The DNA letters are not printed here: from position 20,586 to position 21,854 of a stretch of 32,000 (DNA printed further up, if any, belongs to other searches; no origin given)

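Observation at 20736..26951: S-layer-type gene followed by a gene with SlaB-like architecture: candidate two-component S-layer (lattice plus membrane stalk)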

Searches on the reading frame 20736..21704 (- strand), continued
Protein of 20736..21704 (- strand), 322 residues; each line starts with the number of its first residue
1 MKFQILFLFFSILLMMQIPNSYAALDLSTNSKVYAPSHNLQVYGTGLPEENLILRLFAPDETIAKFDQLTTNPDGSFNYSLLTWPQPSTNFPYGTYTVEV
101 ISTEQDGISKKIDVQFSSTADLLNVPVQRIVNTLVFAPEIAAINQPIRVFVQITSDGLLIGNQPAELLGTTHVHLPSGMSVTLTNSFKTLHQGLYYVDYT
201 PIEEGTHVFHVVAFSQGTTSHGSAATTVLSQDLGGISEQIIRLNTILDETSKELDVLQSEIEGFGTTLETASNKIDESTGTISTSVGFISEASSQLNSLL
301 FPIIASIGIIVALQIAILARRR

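Call 38: fold_search(model_id=the predicted structure, library=pdb)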
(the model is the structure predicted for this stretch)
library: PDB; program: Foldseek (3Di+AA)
matches with E <= 10: 1985; with E <= 0.001: 691
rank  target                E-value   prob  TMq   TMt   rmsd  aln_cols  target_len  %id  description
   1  8qox_B                2.1e-10  1.00  0.26  0.19  31.6       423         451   13  Two-component assembly of SlaA and SlaB S-layer proteins of Sulfolobus acidocaldarius (released 2024-02-21)
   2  3prx_A                8.2e-09  1.00  0.30  0.08  10.4       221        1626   14  Structure of Complement C5 in Complex with CVF and SSL7 (released 2011-01-19)
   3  7ptp_A                8.7e-09  1.00  0.26  0.15   8.9       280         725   11  In-situ structure of pentameric S-layer protein (released 2021-12-15)
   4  6xi3                  2.1e-08  1.00  0.27  0.22  15.3       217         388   15  Crystal structure of tetra-tandem repeat in extending region of large adhesion protein (released 2020-10-14)
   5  8cml_E                2.2e-08  1.00  0.27  0.13  14.8       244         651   10  Cryo-EM structure of complement C5 in complex with nanobodies UNbC5-1 and UNbC5-2 (released 2023-09-27)
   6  6rqj_B                3.2e-08  1.00  0.27  0.14  14.2       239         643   10  Structure of human complement C5 complexed with tick inhibitors OmCI, RaCI1 and CirpT1 (released 2020-01-08)
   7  8uh2_A                3.5e-08  1.00  0.27  0.14  12.6       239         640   12  Complex of C3b with the inhibitor albicin (released 2024-05-08)
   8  8coe_C                4.4e-08  1.00  0.25  0.13  14.0       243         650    9  complement C5 in complex with the LCP0195 nanobody (released 2024-01-03)
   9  6tav_C                4.9e-08  1.00  0.27  0.09  11.1       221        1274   11  Crystal structure of endopeptidase-induced alpha2-macroglobulin (released 2021-05-12)
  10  6tav_D                5.4e-08  1.00  0.27  0.09  10.8       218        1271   13  Crystal structure of endopeptidase-induced alpha2-macroglobulin (released 2021-05-12)
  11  6uup_B                6.4e-08  1.00  0.21  0.29  18.1       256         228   11  Structure of anti-hCD33 conditional scFv (released 2020-11-04)
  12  4e0s_A                9.8e-08  1.00  0.28  0.08  10.3       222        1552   14  Crystal Structure of C5b-6 (released 2012-04-18)
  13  8u5l_J                1.0e-07  1.00  0.21  0.28  17.9       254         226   10  MAU868, a novel human-derived monoclonal neutralizing antibody targeting BK virus VP1 (released 2024-08-14)
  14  2f8v_C                1.0e-07  1.00  0.22  0.31  13.4       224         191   11  Structure of full length telethonin in complex with the N-terminus of titin (released 2006-06-27)
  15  5jpm_A                1.2e-07  1.00  0.24  0.13  13.4       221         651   12  Structure of the complex of human complement C4 with MASP-2 rebuilt using iMDFF (released 2016-08-10)
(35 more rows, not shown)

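Call 40: search_solved_structures(query=A4, max_evalue=1, show_alignments=2)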
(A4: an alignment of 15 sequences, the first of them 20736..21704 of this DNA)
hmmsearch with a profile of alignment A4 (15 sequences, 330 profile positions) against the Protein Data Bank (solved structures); distinct sequences matched with E-value up to 1: 512 (the best 60 are shown).
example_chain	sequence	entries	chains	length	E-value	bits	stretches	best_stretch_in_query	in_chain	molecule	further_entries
8qox_B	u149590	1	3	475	5.2e-11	45.3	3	7-127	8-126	Conserved membrane protein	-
7y9n_A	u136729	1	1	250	4.5e-06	29.1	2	237-305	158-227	Spike protein S2',5HB-H2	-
7zr2_A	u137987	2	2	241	0.00017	23.9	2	230-303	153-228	Spike protein S2',Chimeric protein mimic of SARS-CoV-2 Spike HR1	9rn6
8qae_A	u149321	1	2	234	0.00027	23.2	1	234-291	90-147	sc-apCC-6-SLLA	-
4zry_B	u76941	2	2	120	0.00073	21.8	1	240-304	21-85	Keratin, type II cytoskeletal 1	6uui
9y5f_B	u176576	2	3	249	0.00083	21.6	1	230-301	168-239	sc-t-SNARE-5.s.8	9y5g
7o97_A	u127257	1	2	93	0.0043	19.3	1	221-282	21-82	hypothetical protein UY81_C0065G0003 from Candidatus Giovannonibacteria bacterium converte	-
8x7z_A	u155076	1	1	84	0.0069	18.6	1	235-304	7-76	HR1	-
7ki6_A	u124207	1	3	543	0.0071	18.5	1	239-299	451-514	Fusion glycoprotein F0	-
8rvn_F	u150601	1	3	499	0.0081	18.4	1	242-300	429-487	Fusion glycoprotein F0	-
6t3f_F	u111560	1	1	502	0.0082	18.3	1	242-300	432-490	Fusion glycoprotein F0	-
7ki4_A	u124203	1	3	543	0.0087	18.3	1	241-299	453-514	Fusion glycoprotein F0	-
6m3w_A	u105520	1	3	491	0.01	18.1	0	253-312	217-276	Spike glycoprotein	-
2dib_A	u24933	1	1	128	0.012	17.8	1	142-220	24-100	Filamin-B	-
9sf4_Aa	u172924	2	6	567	0.014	17.6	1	239-299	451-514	Fusion glycoprotein F0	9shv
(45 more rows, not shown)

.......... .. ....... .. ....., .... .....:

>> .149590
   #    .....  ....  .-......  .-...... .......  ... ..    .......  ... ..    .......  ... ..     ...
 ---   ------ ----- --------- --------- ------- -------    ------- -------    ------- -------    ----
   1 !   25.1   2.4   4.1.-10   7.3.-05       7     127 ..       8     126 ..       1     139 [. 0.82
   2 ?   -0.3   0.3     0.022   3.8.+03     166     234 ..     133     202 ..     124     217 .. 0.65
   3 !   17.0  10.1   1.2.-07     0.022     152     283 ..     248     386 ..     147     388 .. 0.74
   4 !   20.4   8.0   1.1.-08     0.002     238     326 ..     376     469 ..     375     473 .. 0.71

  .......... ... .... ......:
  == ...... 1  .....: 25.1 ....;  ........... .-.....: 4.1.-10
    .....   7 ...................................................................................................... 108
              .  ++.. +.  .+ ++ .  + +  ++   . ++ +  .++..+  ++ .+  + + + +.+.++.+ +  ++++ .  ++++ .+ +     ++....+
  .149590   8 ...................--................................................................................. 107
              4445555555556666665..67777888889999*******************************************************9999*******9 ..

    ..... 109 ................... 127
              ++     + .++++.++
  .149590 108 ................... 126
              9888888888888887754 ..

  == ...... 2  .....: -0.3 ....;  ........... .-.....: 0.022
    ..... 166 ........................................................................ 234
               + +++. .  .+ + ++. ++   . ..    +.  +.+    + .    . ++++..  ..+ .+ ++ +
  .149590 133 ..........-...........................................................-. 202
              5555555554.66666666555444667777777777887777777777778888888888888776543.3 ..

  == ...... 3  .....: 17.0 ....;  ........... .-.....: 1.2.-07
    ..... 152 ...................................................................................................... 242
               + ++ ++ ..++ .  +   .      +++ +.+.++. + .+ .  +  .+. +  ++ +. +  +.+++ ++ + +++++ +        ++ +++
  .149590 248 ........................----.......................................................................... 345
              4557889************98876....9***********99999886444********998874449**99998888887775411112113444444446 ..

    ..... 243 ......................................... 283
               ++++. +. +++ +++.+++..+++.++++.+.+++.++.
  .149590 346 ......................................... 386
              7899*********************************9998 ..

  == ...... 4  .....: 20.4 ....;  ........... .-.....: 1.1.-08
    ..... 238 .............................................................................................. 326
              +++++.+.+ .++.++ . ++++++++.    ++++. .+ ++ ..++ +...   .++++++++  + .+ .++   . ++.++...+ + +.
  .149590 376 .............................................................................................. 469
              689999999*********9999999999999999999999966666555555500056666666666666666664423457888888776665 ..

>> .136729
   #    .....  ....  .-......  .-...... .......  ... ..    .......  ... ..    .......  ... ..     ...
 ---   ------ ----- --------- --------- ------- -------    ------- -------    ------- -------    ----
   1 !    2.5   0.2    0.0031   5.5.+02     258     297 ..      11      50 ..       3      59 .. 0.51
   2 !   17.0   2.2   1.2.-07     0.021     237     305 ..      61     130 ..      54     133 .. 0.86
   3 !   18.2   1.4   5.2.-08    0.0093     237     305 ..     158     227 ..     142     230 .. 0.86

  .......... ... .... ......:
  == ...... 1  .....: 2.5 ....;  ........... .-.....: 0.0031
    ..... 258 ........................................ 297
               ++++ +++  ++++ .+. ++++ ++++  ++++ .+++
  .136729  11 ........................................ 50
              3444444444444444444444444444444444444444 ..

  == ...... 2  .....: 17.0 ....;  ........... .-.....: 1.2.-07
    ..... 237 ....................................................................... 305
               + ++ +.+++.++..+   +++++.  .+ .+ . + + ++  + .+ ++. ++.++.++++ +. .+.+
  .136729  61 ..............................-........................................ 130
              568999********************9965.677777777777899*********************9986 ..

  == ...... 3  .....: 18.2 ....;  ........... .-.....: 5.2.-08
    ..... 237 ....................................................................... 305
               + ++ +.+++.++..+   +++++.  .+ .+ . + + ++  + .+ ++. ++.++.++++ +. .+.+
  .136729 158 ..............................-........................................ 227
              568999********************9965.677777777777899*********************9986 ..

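Call 42: find_encoding_contigs(protein=P0130, flank=9000, max_places=4)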
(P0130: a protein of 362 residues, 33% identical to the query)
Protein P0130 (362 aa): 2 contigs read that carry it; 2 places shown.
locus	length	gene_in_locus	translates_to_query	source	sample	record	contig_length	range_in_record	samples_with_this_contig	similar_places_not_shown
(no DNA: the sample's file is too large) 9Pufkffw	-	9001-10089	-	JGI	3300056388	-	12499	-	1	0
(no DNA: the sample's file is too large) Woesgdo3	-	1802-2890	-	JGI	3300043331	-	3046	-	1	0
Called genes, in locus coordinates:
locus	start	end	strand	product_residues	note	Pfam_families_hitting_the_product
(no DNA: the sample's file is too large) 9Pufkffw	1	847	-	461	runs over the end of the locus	?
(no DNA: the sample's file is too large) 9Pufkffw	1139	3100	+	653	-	PF01835:MG2 (faint)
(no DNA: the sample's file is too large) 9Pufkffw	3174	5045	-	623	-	-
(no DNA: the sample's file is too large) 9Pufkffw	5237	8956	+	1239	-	-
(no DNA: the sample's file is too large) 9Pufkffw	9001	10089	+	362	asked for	-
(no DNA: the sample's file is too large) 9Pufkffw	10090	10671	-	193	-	-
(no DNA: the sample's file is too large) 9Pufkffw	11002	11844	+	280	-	PF06662:C5-epim_C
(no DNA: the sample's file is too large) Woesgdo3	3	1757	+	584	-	?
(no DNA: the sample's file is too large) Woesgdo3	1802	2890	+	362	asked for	-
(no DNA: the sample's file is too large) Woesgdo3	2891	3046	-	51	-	?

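Call 43: find_encoding_contigs(protein=P0145, flank=9000, max_places=4)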
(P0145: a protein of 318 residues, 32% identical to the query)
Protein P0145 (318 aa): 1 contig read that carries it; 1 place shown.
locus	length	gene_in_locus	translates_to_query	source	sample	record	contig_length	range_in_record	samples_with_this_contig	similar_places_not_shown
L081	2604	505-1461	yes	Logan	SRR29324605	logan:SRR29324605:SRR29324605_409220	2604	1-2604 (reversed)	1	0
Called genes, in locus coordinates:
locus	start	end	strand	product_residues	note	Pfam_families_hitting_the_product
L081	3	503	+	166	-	?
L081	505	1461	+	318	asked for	-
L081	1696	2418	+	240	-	-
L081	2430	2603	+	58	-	?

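Call 44: find_encoding_contigs(protein=P0134, flank=9000, max_places=3)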
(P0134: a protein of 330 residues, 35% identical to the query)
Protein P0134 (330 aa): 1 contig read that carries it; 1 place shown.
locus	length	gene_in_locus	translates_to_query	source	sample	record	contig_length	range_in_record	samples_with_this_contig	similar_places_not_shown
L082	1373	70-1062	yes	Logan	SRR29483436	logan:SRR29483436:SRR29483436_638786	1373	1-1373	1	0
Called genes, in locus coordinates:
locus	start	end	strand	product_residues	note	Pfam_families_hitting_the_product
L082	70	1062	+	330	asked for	-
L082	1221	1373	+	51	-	?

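Call 45: find_encoding_contigs(protein=P0146, flank=9000, max_places=3)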
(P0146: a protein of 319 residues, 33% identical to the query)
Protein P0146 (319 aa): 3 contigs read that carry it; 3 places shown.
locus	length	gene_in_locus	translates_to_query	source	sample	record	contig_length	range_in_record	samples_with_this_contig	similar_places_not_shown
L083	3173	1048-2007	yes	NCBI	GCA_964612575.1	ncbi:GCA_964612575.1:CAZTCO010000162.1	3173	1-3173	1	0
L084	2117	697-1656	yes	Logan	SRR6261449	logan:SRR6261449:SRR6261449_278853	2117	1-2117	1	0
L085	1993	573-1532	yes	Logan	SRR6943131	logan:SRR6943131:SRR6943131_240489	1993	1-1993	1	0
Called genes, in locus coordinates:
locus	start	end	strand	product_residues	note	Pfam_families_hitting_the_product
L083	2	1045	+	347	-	?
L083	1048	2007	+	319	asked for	-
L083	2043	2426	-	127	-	PF01850:PIN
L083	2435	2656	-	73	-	-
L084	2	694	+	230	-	?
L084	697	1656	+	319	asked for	-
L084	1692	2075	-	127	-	PF01850:PIN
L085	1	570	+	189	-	?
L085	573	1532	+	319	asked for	-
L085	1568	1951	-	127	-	PF01850:PIN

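Call 46: find_encoding_contigs(protein=P0220, flank=9000, max_places=3)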
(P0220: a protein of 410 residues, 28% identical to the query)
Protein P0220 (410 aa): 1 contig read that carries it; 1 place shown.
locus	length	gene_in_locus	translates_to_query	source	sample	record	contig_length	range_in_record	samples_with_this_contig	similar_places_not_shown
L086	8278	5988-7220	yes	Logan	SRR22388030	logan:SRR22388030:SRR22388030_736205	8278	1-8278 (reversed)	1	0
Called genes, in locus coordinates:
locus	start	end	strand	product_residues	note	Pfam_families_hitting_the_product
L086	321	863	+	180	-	PF08241:Methyltransf_11 (faint)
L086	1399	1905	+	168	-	-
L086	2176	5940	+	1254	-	-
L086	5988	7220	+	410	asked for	-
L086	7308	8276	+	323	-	?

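Call 47: find_encoding_contigs(protein=P0216, flank=9000, max_places=3)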
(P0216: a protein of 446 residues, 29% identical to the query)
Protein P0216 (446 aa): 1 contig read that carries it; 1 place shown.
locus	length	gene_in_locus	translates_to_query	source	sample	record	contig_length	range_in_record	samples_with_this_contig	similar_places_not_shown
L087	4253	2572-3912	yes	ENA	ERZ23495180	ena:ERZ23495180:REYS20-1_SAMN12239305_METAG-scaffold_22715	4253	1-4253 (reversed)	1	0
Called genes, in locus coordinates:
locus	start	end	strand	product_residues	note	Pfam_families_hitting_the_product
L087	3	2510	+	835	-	?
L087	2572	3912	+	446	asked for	PF17210:SdrD_B (faint), PF22904:NOMO1-like_2nd (faint), PF08308:PEGA (weak), PF13620:CarboxypepD_reg, PF13715:CarbopepD_reg_2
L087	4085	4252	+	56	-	?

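Call 72: list_cluster_members(proteins=[P0216, P0220, P0230, P0234, P0244, P0219, P0225, P0269, P0130, P0145])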
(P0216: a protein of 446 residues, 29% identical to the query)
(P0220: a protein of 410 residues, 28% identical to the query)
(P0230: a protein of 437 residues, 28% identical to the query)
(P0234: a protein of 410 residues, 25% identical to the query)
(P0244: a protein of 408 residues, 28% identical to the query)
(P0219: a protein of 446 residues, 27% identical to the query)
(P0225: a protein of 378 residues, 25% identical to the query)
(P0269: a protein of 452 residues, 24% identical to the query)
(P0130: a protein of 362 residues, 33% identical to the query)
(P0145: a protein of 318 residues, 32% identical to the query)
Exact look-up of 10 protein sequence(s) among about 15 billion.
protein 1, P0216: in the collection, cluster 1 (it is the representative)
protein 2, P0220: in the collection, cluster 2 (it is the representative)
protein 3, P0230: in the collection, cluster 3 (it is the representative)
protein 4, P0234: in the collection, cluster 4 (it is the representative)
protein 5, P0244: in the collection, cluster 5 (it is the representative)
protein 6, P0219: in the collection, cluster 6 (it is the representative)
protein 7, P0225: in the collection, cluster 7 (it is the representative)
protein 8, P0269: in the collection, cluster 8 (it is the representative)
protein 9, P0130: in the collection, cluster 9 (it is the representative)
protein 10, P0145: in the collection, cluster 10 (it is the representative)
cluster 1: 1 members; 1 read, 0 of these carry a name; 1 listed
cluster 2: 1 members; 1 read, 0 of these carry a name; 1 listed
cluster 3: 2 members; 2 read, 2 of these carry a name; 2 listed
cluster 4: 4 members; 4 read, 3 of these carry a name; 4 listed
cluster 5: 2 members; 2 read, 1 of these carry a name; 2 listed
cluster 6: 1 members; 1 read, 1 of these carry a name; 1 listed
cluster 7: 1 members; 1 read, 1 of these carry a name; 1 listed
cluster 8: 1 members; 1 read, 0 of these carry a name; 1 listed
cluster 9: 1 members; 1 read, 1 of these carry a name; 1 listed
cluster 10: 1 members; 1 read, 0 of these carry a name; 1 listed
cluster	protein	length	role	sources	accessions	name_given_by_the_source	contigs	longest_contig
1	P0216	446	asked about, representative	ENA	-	-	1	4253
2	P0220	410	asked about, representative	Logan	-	-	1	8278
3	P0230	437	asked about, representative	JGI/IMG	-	F0F1-type ATP synthase membrane subunit b/b'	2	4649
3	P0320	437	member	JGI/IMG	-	hypothetical protein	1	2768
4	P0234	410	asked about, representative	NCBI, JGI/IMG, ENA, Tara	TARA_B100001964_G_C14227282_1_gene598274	hypothetical protein | strand:+ start:257 stop:1489 length:1233 start_codon:yes stop_codon:yes gene_type:complete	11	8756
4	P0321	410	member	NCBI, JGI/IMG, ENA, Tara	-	hypothetical protein | strand:+ start:257 stop:1489 length:1233 start_codon:yes stop_codon:yes gene_type:complete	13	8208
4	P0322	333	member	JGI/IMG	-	hypothetical protein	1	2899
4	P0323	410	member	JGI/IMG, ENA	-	-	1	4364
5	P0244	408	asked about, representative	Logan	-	-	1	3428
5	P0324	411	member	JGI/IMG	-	hypothetical protein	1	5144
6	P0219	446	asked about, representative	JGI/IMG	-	hypothetical protein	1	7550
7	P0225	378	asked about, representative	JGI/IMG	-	copper chaperone CopZ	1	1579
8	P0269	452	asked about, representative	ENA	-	-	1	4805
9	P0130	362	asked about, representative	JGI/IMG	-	hypothetical protein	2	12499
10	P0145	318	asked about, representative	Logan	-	-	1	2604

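Call 73: find_encoding_contigs(protein=P0234, flank=8000, max_places=4)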
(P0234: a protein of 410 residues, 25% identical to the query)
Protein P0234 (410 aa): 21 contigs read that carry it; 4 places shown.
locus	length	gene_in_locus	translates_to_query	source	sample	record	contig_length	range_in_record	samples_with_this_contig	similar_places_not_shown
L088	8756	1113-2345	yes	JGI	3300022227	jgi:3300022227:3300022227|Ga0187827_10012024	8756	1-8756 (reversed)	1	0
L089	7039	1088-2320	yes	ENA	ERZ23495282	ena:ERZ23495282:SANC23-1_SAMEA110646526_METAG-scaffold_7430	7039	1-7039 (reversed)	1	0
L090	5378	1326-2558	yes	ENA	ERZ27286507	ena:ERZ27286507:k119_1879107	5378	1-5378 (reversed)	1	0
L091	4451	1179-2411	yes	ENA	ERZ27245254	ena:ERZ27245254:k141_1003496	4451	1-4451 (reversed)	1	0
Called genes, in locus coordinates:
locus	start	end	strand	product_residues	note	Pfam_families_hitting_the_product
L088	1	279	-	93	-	?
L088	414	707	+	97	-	-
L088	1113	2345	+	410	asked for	-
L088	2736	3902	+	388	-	PF03721:UDPG_MGDP_dh_N, PF00984:UDPG_MGDP_dh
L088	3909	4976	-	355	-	PF04015:DUF362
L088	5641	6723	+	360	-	PF00149:Metallophos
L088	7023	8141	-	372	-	PF04055:Radical_SAM, PF19288:CofH_C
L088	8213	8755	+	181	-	?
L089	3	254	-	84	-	?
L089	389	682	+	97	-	-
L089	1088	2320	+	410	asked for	-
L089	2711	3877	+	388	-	PF03721:UDPG_MGDP_dh_N, PF00984:UDPG_MGDP_dh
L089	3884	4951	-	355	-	PF04015:DUF362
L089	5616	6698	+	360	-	PF00149:Metallophos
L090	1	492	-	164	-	?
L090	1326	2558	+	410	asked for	-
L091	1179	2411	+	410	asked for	-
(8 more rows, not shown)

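Call 74: find_encoding_contigs(protein=P0219, flank=8000, max_places=2)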
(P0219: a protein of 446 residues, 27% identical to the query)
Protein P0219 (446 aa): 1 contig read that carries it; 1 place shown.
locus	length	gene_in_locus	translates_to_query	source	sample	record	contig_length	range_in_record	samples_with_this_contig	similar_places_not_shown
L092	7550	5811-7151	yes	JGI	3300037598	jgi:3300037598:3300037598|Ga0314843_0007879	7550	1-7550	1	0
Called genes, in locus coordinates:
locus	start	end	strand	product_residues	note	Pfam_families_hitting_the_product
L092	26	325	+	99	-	-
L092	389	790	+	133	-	PF01934:HepT-like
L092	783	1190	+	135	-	PF18765:Polbeta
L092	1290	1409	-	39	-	-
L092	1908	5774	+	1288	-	PF28202:SlaA-like (faint)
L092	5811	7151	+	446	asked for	PF01442:Apolipoprotein (faint)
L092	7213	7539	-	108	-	PF13692:Glyco_trans_1_4 (weak)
